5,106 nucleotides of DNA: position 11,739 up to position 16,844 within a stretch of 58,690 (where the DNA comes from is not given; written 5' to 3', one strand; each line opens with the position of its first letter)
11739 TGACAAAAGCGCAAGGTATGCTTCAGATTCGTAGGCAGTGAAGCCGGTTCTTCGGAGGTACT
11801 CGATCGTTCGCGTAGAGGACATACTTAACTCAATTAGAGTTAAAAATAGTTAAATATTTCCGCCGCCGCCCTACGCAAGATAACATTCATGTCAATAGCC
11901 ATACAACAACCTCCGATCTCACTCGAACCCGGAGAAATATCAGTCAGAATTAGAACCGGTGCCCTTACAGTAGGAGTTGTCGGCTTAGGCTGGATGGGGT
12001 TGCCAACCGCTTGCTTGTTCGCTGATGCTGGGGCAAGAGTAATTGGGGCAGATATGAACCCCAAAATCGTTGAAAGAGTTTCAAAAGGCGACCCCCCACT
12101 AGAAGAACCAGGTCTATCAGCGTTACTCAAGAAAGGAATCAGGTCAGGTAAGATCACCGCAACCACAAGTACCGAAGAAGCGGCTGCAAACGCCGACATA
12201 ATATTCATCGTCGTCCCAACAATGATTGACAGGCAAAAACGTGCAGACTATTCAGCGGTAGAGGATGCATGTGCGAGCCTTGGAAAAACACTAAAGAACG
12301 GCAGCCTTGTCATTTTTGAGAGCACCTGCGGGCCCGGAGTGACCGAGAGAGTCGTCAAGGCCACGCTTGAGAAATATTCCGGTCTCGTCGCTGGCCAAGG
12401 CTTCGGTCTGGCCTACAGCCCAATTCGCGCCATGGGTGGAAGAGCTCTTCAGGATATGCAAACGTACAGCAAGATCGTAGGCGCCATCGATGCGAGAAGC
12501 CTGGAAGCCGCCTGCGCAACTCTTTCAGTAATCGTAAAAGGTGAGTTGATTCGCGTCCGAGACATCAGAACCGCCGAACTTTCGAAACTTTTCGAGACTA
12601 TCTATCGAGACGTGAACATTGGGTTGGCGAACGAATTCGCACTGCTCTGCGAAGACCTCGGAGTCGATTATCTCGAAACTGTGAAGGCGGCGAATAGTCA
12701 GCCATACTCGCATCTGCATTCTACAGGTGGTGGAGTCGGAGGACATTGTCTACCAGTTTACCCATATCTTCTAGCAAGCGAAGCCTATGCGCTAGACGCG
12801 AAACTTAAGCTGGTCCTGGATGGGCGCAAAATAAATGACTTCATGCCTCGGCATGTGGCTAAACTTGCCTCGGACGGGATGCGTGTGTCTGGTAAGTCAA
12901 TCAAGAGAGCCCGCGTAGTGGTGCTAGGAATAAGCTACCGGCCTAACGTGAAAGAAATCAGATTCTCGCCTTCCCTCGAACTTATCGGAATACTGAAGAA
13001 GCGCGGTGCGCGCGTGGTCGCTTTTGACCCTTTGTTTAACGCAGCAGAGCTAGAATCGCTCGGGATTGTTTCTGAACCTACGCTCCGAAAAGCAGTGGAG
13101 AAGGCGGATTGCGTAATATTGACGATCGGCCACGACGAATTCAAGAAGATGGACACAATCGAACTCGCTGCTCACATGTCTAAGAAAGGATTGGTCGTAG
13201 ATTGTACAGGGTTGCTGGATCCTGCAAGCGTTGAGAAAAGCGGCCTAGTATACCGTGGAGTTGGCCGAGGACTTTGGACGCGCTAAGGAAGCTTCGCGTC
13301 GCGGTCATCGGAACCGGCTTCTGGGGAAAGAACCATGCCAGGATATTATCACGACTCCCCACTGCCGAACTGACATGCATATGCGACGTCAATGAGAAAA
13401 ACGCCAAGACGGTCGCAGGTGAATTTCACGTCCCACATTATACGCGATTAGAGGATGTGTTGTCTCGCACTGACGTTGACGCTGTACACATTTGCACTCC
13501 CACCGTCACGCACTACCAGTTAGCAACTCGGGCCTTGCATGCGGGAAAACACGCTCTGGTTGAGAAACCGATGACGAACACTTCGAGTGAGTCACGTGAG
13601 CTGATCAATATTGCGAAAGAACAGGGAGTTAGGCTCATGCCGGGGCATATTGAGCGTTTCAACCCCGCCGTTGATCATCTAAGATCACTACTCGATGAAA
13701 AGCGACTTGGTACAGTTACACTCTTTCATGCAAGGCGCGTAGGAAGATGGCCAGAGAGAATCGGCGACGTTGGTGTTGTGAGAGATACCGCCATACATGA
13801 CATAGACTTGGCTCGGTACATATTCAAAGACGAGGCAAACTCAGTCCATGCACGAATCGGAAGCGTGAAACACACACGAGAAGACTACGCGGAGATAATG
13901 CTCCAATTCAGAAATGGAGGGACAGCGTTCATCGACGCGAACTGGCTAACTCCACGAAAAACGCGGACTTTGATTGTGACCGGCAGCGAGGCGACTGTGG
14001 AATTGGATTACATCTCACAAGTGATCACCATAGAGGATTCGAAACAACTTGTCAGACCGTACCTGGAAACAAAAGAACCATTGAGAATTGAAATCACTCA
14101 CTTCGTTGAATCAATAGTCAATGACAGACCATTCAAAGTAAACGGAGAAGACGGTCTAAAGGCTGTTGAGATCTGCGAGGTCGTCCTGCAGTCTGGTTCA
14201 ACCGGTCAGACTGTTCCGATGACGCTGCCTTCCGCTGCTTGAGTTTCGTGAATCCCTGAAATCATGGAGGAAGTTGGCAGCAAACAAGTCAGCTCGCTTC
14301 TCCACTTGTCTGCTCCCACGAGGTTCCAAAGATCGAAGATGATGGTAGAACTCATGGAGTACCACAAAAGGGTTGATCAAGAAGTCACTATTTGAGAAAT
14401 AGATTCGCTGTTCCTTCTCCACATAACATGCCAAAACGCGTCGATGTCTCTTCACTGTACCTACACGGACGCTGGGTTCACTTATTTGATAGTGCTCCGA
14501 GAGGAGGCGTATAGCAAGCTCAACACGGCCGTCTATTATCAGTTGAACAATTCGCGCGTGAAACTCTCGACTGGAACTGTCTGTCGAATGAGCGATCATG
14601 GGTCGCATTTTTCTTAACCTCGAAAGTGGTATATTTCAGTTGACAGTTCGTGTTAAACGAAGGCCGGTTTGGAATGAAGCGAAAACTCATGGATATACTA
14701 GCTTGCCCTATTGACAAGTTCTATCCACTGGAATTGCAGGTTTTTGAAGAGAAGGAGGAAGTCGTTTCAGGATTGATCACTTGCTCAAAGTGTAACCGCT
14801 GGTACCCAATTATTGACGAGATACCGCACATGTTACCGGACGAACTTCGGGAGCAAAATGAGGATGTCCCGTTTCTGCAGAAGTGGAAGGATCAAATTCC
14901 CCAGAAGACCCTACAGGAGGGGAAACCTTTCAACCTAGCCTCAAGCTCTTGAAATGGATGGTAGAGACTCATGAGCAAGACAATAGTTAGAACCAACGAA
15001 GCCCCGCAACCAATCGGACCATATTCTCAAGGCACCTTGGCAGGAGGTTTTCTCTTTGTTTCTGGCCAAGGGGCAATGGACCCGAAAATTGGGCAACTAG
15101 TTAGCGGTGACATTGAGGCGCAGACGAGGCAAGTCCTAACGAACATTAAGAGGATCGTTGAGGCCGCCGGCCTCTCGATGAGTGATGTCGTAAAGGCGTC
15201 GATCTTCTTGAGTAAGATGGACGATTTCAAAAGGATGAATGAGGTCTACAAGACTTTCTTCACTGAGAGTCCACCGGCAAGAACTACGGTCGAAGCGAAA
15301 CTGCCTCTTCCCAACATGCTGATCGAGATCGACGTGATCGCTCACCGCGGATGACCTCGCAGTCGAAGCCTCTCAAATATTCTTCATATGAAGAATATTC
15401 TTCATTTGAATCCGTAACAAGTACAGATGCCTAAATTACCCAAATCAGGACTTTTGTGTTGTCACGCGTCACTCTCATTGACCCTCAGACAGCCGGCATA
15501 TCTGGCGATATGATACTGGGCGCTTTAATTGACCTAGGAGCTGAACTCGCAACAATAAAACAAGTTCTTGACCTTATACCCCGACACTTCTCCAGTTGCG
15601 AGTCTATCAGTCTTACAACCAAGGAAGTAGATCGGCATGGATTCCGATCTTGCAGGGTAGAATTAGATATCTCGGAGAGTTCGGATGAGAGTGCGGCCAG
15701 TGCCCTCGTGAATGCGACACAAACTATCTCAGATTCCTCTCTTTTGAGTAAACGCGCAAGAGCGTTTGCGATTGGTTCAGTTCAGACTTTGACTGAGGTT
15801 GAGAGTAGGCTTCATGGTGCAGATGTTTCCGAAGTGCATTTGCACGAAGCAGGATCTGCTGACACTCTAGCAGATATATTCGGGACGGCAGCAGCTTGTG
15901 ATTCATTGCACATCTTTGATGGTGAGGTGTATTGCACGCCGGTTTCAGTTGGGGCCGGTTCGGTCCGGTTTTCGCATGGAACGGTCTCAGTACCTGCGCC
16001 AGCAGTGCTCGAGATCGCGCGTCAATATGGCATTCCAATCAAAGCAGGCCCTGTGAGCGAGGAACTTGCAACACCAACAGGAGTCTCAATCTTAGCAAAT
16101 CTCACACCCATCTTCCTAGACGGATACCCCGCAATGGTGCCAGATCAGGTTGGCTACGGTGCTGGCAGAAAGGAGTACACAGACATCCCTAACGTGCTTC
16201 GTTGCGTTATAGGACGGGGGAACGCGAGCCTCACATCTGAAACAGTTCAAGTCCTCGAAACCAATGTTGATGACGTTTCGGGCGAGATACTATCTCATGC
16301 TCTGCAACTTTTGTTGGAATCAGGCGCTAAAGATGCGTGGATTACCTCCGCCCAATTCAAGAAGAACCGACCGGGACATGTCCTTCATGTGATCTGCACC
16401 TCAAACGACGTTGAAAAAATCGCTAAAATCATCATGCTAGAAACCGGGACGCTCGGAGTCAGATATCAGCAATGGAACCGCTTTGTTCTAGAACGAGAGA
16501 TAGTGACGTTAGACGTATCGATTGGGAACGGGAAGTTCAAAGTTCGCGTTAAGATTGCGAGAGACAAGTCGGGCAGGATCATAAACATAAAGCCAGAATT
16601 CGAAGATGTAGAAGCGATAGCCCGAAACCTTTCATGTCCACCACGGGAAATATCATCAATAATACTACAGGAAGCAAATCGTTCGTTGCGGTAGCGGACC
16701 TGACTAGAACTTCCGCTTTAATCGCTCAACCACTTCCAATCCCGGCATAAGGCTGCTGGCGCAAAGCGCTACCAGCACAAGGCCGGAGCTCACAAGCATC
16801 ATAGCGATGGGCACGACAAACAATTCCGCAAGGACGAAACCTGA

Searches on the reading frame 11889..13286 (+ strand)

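Call 24: search_protein_families(library=pfam, proteins=[window:11889-13286:+], max_evalue=0.00001)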
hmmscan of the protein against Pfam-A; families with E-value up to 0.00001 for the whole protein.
window:11889-13286:+ (465 aa): 6 families
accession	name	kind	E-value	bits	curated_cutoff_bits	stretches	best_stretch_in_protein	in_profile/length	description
PF03721.20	UDPG_MGDP_dh_N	-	1.2e-39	136.3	27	1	27-207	2-182/187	UDP-glucose/GDP-mannose dehydrogenase family, NAD binding domain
PF03720.21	UDPG_MGDP_dh_C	-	2.5e-24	86.1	30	1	345-445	2-103/103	UDP-glucose/GDP-mannose dehydrogenase family, UDP binding domain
PF00984.24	UDPG_MGDP_dh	-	2.6e-21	75.9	25.4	1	227-317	1-93/94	UDP-glucose/GDP-mannose dehydrogenase family, central domain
PF03446.21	NAD_binding_2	-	5.4e-14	53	21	1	27-162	1-110/161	NAD binding domain of 6-phosphogluconate dehydrogenase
PF02737.24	3HCDH_N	-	6.5e-06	26.6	22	0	27-114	1-91/180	3-hydroxyacyl-CoA dehydrogenase, NAD binding domain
PF02826.25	2-Hacid_dh_C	-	7.8e-06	25.8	25.1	0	26-62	37-73/178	D-isomer specific 2-hydroxyacid dehydrogenase, NAD binding domain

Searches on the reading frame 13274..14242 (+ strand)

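Call 24: search_protein_families(library=pfam, proteins=[window:13274-14242:+], max_evalue=0.00001)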
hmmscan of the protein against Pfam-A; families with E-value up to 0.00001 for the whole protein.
window:13274-14242:+ (322 aa): 3 families
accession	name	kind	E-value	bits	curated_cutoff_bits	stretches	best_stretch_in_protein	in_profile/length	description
PF01408.29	GFO_IDH_MocA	-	5.9e-33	114.6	24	1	7-125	1-120/120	Oxidoreductase family, NAD-binding Rossmann fold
PF22725.1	GFO_IDH_MocA_C3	-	2.3e-20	73.3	27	1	135-243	3-124/124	GFO/IDH/MocA C-terminal domain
PF02894.22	GFO_IDH_MocA_C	-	2.4e-15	57.3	22.9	1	137-316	1-218/218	Oxidoreductase family, C-terminal alpha/beta domain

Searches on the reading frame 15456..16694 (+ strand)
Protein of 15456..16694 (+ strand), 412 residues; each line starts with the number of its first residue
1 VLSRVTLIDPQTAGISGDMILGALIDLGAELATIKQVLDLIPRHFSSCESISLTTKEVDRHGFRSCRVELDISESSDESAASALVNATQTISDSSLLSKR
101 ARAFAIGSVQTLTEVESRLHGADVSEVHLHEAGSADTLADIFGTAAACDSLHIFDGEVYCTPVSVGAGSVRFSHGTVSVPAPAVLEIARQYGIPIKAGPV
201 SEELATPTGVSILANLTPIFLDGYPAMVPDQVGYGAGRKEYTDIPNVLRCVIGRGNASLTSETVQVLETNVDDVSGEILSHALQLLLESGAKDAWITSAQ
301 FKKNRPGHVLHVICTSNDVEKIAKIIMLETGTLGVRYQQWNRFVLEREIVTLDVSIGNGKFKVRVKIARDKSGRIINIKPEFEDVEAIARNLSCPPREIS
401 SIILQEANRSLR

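Call 24: search_protein_families(library=pfam, proteins=[window:15456-16694:+], max_evalue=0.00001)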
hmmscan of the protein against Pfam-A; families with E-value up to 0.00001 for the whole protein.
window:15456-16694:+ (412 aa): 1 family
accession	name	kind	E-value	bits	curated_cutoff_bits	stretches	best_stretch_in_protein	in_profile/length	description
PF01969.22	Ni_insertion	-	4.6e-116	388.5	22.1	1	8-399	3-374/375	Nickel insertion protein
